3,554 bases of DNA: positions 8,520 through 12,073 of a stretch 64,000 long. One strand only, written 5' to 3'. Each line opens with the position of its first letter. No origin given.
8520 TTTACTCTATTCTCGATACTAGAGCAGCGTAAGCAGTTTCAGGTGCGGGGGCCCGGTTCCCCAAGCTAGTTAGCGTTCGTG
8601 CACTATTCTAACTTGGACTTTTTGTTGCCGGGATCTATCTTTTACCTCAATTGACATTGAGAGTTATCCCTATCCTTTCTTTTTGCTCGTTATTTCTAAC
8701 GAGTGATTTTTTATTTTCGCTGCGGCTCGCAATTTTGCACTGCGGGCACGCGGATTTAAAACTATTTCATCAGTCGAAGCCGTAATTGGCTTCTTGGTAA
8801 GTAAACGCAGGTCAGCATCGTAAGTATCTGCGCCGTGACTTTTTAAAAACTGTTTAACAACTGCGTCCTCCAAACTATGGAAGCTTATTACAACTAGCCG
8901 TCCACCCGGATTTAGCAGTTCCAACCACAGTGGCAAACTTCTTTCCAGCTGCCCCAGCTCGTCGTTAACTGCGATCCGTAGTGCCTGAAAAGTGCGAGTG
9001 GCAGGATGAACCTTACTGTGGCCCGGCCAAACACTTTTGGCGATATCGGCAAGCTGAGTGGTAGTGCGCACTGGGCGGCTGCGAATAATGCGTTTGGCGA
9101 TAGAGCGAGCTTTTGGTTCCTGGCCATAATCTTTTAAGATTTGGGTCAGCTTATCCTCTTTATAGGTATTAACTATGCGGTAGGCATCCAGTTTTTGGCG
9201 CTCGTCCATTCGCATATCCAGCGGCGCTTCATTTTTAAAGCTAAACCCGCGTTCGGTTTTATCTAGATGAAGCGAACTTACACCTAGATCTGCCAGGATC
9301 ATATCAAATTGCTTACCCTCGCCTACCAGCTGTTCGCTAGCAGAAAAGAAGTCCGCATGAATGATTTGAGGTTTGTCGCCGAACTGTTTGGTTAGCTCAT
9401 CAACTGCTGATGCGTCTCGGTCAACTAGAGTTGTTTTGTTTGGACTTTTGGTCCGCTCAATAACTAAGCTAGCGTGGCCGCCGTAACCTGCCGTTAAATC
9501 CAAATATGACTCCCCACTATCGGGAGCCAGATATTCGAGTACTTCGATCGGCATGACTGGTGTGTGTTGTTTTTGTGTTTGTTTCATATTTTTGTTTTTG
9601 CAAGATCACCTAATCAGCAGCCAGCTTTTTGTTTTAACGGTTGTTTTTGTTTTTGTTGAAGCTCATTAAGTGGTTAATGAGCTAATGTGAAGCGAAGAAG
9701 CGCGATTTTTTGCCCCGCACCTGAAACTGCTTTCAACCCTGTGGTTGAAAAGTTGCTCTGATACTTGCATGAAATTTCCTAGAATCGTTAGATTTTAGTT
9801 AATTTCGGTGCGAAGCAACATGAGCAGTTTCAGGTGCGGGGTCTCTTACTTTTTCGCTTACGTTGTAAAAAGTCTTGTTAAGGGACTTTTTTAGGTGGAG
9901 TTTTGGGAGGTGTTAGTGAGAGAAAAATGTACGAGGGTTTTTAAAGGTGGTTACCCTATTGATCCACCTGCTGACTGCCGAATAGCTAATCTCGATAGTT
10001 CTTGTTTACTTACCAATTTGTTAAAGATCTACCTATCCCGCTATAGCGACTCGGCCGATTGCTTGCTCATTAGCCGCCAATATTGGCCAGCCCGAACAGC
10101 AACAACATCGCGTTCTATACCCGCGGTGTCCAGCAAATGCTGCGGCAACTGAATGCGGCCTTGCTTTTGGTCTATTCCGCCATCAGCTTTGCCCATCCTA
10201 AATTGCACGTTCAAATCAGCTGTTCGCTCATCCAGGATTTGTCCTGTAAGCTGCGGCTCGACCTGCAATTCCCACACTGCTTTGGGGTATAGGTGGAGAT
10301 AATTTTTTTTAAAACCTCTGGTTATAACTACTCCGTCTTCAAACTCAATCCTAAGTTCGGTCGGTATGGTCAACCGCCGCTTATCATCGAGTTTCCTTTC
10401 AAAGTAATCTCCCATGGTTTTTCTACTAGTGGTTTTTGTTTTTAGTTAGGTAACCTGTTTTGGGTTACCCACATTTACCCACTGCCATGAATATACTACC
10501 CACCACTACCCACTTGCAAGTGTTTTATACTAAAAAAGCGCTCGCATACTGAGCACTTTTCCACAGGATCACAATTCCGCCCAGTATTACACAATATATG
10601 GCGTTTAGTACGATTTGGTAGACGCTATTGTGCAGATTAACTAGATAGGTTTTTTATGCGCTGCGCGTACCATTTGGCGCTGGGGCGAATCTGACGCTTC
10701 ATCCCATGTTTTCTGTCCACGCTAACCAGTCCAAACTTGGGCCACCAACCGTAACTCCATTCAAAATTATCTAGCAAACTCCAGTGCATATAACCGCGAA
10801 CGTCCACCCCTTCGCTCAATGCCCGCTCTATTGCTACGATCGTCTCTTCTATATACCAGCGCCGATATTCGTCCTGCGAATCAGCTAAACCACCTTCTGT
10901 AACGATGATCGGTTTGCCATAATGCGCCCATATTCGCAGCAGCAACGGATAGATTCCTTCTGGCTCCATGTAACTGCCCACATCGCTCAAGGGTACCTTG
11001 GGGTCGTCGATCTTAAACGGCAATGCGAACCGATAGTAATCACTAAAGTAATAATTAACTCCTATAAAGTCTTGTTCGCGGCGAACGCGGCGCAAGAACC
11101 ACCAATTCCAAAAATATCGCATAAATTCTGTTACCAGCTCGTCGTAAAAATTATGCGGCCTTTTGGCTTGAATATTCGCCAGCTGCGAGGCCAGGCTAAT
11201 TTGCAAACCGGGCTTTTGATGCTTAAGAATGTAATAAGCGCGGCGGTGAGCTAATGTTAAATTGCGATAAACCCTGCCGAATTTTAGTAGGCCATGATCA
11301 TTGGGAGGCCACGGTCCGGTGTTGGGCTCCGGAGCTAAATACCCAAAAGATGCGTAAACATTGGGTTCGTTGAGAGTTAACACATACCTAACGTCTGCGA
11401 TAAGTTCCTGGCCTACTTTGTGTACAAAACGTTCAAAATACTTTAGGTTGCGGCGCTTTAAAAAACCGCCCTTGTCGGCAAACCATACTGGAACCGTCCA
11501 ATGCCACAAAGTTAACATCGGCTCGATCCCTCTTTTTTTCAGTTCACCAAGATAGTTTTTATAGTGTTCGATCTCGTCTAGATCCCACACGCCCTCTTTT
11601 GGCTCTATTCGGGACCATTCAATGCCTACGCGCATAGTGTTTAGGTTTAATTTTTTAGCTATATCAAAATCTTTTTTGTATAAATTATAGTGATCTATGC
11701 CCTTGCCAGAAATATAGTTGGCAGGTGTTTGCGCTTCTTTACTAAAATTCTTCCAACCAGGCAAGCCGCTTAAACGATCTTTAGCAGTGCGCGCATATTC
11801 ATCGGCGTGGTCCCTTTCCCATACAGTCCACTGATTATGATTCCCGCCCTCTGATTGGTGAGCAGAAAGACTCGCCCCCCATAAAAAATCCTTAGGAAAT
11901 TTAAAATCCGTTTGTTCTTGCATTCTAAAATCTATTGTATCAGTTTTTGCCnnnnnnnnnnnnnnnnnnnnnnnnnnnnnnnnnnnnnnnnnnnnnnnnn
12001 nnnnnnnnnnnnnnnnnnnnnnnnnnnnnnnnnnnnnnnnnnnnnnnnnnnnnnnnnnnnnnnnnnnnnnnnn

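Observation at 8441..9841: Twin 129-nt stem-closed elements flanking rsmH, with a compensatory change in an internal hairpin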

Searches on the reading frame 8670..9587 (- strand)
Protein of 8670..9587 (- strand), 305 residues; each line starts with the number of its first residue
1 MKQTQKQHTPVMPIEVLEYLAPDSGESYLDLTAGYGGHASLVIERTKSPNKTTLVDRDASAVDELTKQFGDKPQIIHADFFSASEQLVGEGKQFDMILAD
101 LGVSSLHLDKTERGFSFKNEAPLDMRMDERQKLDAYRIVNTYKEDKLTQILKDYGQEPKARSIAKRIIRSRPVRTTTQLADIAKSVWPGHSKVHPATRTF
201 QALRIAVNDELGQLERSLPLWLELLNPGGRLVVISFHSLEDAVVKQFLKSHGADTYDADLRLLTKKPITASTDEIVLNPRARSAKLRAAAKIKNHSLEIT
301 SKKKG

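Call 8: search_protein_families(library=pfam, proteins=[window:8670-9587:-])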
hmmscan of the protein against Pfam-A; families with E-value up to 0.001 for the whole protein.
window:8670-9587:- (305 aa): 2 families
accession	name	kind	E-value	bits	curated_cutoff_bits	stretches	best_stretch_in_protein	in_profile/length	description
PF01795.25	Methyltransf_5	-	5.3e-92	309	27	1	6-291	2-308/309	MraW methylase family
PF01189.24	Methyltr_RsmB-F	-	0.00017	21.8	27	1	19-106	3-92/199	16S rRNA methyltransferase RsmB/F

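Call 9: find_encoding_contigs(protein=window:8670-9587:-, flank=3000, max_places=6)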
Protein window:8670-9587:- (305 aa): no gene with exactly this product is on record in the collection.

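Call 11: find_homologous_proteins(query=window:8670-9587:-, max_evalue=1e-30)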
Query window:8670-9587:- (305 aa): 7999 proteins with E <= 1e-30 among 8000 candidates; the best 120 are listed.
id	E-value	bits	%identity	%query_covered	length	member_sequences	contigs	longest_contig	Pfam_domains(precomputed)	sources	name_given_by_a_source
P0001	4.9e-188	642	100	96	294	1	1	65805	PF01795.26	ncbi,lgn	-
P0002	1.8e-122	427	67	96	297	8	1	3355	PF01795.26,PF01189.24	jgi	jgi:16S rRNA (cytosine1402-N4)-methyltransferase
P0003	5.8e-120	418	66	93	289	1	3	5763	PF01795.26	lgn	-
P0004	6.1e-120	418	66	94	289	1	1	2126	PF13847.13,PF01795.26,PF13649.13,PF01209.25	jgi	jgi:16S rRNA (cytosine1402-N4)-methyltransferase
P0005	8.6e-120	418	66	95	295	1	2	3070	PF13847.13,PF01795.26,PF01189.24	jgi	jgi:16S rRNA (cytosine1402-N4)-methyltransferase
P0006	8.8e-120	418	66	95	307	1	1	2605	PF13847.13,PF01795.26,PF01189.24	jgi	jgi:16S rRNA (cytosine1402-N4)-methyltransferase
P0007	2.9e-119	416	65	94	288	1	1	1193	PF01795.26,PF01209.25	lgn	-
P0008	3.0e-119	416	66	94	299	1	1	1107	PF01795.26,PF01189.24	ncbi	-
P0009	7.4e-119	415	65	95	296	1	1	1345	PF13847.13,PF01795.26,PF13649.13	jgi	jgi:16S rRNA (cytosine1402-N4)-methyltransferase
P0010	8.2e-119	415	65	96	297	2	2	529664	PF01795.26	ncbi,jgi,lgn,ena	-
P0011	1.1e-118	414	66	96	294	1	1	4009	PF01795.26,PF03602.22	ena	-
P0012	1.1e-118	414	66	95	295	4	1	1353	PF13847.13,PF01795.26,PF01189.24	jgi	jgi:16S rRNA (cytosine1402-N4)-methyltransferase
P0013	2.0e-118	413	65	97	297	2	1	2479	PF01795.26,PF13649.13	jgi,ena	-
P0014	2.1e-118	413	66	96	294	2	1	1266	PF13847.13,PF01795.26,PF05175.21,PF13649.13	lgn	-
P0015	4.1e-118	412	66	95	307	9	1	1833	PF13847.13,PF01795.26,PF01189.24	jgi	jgi:16S rRNA (cytosine1402-N4)-methyltransferase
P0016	6.5e-118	412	65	96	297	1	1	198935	PF01795.26,PF05175.21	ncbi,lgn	-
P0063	6.2e-115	402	66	94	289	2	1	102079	PF01795.26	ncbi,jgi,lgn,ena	-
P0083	2.0e-114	400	66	94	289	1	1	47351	PF01795.26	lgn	-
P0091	3.4e-114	399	67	94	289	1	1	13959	PF01795.26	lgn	-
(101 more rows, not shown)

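Call 12: find_encoding_contigs(protein=P0001, flank=10000, max_places=4)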
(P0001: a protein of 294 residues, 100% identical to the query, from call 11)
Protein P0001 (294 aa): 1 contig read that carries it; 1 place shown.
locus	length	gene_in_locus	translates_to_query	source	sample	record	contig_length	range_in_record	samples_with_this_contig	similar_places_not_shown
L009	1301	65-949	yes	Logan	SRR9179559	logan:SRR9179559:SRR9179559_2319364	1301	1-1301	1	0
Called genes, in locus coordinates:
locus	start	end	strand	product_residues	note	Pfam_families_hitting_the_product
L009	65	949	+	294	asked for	PF01795:Methyltransf_5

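Call 18: find_encoding_contigs(protein=P0010, flank=3000, max_places=2)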
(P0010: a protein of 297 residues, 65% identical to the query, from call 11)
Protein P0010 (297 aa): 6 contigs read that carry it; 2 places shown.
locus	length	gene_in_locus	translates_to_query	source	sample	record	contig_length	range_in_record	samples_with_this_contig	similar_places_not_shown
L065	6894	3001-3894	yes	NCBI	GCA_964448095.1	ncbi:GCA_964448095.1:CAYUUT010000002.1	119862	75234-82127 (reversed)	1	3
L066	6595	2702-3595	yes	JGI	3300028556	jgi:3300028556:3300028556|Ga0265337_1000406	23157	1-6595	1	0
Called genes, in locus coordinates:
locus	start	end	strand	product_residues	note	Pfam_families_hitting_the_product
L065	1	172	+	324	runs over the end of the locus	PF01180:DHO_dh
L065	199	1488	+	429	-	PF00232:Glyco_hydro_1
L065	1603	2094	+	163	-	-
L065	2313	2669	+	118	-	PF02381:MraZ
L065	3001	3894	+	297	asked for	PF01795:Methyltransf_5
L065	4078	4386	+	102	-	-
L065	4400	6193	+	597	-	PF03717:PBP_dimer, PF00905:Transpeptidase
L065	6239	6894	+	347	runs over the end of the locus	PF00953:Glycos_transf_4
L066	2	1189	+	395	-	?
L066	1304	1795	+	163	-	-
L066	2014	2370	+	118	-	PF02381:MraZ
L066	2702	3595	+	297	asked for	PF01795:Methyltransf_5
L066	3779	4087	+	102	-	-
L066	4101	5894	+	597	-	PF03717:PBP_dimer, PF00905:Transpeptidase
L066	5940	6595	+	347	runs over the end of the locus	PF00953:Glycos_transf_4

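Call 19: find_encoding_contigs(protein=P0016, flank=3000, max_places=2)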
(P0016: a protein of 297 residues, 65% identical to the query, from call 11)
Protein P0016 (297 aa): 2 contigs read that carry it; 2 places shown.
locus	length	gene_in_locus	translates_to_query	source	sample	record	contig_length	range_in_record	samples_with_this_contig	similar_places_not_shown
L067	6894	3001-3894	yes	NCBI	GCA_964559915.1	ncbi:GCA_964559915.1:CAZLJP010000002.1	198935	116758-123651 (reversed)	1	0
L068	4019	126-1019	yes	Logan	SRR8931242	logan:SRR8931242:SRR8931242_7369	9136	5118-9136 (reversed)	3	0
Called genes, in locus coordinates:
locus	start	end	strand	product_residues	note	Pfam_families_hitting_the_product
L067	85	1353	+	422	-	PF00232:Glyco_hydro_1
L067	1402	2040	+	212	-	-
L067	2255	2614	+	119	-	PF02381:MraZ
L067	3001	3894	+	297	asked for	PF01795:Methyltransf_5, PF05175:MTS (weak)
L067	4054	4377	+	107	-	-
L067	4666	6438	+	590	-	PF03717:PBP_dimer, PF00905:Transpeptidase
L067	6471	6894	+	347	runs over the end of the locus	PF00953:Glycos_transf_4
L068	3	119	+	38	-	?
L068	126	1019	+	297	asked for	PF01795:Methyltransf_5, PF05175:MTS (weak)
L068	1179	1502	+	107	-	-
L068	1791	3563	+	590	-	PF03717:PBP_dimer, PF00905:Transpeptidase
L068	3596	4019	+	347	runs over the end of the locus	PF00953:Glycos_transf_4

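Call 20: find_encoding_contigs(protein=P0091, flank=3000, max_places=2)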
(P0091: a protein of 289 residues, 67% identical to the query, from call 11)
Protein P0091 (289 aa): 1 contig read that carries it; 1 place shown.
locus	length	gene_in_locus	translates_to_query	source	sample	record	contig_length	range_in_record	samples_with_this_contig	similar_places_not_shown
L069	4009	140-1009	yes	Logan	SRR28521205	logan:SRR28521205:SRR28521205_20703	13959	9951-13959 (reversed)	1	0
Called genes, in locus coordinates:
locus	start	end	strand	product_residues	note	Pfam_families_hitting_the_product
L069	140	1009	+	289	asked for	PF01795:Methyltransf_5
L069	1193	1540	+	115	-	-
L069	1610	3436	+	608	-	PF03717:PBP_dimer, PF21922:PBP_dimer_2 (weak), PF00905:Transpeptidase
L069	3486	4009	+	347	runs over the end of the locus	PF00953:Glycos_transf_4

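Call 21: find_encoding_contigs(protein=P0063, flank=3000, max_places=2)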
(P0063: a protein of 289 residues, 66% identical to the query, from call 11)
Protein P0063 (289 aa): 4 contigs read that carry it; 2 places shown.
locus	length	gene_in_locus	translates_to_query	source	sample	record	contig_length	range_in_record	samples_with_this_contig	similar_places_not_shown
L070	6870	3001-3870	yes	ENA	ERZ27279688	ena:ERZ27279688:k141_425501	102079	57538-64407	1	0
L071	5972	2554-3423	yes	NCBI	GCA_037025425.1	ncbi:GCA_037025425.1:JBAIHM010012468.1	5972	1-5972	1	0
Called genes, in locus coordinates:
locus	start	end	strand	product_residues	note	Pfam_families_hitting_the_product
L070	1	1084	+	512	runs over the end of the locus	PF01443:Viral_helicase1 (faint), PF05970:PIF1, PF13191:AAA_16 (faint), PF13245:AAA_19, PF13401:AAA_22 (weak), PF13604:AAA_30, PF21530:Pif1_2B_dom (weak), PF00570:HRDC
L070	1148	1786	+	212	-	PF00753:Lactamase_B (faint), PF13483:Lactamase_B_3, PF12706:Lactamase_B_2 (weak)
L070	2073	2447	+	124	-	PF02381:MraZ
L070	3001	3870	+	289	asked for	PF01795:Methyltransf_5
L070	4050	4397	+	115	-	-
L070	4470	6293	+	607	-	PF03717:PBP_dimer, PF21922:PBP_dimer_2 (weak), PF00905:Transpeptidase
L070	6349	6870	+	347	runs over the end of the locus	PF00953:Glycos_transf_4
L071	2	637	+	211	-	?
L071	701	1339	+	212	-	PF00753:Lactamase_B (faint), PF13483:Lactamase_B_3, PF12706:Lactamase_B_2 (weak)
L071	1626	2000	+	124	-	PF02381:MraZ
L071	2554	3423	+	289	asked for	PF01795:Methyltransf_5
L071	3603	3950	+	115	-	-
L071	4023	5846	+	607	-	PF03717:PBP_dimer, PF21922:PBP_dimer_2 (weak), PF00905:Transpeptidase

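Call 32: find_encoding_contigs(protein=P0003, flank=3000, max_places=3)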
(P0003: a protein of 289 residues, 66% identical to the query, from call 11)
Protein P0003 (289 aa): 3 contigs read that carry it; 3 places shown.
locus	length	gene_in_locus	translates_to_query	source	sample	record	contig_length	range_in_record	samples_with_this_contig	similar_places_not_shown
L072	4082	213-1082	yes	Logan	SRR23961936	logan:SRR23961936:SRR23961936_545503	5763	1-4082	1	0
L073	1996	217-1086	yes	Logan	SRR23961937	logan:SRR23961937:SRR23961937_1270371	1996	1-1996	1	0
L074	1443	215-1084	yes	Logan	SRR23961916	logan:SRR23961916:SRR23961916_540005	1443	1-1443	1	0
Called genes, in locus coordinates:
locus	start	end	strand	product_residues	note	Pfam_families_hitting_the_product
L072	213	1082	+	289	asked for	PF01795:Methyltransf_5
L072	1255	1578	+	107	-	-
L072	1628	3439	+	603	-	PF03717:PBP_dimer, PF00905:Transpeptidase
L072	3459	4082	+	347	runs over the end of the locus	PF00953:Glycos_transf_4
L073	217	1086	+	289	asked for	PF01795:Methyltransf_5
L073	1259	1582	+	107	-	-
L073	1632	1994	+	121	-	?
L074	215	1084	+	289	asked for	PF01795:Methyltransf_5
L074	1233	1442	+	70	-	?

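Call 33: find_encoding_contigs(protein=P0083, flank=3000, max_places=2)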
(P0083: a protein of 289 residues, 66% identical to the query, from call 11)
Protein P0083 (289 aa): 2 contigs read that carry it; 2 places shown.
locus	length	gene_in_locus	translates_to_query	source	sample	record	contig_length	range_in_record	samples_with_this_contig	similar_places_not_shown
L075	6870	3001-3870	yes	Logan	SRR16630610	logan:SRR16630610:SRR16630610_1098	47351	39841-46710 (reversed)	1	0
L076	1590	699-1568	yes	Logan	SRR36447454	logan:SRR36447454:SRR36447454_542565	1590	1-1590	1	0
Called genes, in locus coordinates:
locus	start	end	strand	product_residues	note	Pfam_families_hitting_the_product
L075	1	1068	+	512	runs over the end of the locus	PF01443:Viral_helicase1 (faint), PF05970:PIF1, PF13191:AAA_16 (faint), PF13245:AAA_19, PF13401:AAA_22 (weak), PF13604:AAA_30, PF21530:Pif1_2B_dom (weak), PF00570:HRDC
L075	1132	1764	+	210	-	PF00753:Lactamase_B (weak), PF13483:Lactamase_B_3, PF12706:Lactamase_B_2 (faint)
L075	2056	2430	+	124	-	PF02381:MraZ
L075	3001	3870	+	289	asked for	PF01795:Methyltransf_5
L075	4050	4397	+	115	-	-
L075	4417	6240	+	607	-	PF03717:PBP_dimer, PF00905:Transpeptidase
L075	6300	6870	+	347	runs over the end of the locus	PF00953:Glycos_transf_4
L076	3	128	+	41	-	?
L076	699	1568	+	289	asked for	PF01795:Methyltransf_5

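Call 34: find_encoding_contigs(protein=P0002, flank=3000, max_places=2)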
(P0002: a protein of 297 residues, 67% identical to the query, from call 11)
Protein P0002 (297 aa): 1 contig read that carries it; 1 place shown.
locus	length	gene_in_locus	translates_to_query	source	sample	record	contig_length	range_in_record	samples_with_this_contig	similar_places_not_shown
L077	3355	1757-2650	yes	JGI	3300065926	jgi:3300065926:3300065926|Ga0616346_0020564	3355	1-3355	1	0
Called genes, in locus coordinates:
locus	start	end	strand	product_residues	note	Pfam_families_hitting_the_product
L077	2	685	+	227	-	?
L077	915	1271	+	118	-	PF02381:MraZ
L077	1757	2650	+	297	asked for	PF01795:Methyltransf_5, PF01189:Methyltr_RsmB-F (weak)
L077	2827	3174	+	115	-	-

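Call 64: list_cluster_members(proteins=[P0001])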
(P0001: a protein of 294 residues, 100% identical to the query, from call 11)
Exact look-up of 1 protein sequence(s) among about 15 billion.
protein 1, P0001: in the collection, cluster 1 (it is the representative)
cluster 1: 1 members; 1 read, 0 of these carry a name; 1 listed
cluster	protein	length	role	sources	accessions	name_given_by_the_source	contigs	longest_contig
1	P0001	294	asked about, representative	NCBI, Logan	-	-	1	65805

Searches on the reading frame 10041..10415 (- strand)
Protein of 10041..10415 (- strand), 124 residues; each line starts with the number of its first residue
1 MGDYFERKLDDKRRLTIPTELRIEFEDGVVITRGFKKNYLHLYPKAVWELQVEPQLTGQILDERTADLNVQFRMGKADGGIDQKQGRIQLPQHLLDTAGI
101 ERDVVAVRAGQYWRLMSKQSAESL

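Call 8: search_protein_families(library=pfam, proteins=[window:10041-10415:-])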
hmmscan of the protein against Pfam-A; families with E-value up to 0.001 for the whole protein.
window:10041-10415:- (124 aa): 1 family
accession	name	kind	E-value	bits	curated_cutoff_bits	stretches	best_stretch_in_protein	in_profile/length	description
PF02381.23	MraZ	-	5.4e-13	49.2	23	1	6-53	7-54/72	MraZ protein, putative antitoxin-like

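Call 55: find_encoding_contigs(protein=window:10041-10415:-, flank=3000, max_places=8)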
Protein window:10041-10415:- (124 aa): no gene with exactly this product is on record in the collection.

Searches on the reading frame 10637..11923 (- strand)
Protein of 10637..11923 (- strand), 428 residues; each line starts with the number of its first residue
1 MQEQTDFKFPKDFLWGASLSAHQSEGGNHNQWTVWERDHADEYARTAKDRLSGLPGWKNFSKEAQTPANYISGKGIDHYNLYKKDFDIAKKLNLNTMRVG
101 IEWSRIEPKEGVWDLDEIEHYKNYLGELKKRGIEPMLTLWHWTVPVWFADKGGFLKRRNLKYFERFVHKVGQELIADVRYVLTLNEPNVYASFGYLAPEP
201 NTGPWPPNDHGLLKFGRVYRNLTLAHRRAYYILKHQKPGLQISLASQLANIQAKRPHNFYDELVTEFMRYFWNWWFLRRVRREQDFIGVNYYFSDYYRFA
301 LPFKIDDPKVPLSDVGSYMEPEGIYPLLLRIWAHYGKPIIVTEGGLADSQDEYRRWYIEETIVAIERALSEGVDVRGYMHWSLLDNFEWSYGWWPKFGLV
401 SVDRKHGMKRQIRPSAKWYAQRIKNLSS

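Call 8: search_protein_families(library=pfam, proteins=[window:10637-11923:-])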
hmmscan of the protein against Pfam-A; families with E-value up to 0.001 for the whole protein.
window:10637-11923:- (428 aa): 2 families
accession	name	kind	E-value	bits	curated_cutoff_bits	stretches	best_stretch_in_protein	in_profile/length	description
PF00232.24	Glyco_hydro_1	-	5.1e-70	236.6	22.6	2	8-279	4-252/453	Glycosyl hydrolase family 1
PF02449.21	Glyco_hydro_42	-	1.1e-05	25.5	21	1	81-151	11-79/376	Beta-galactosidase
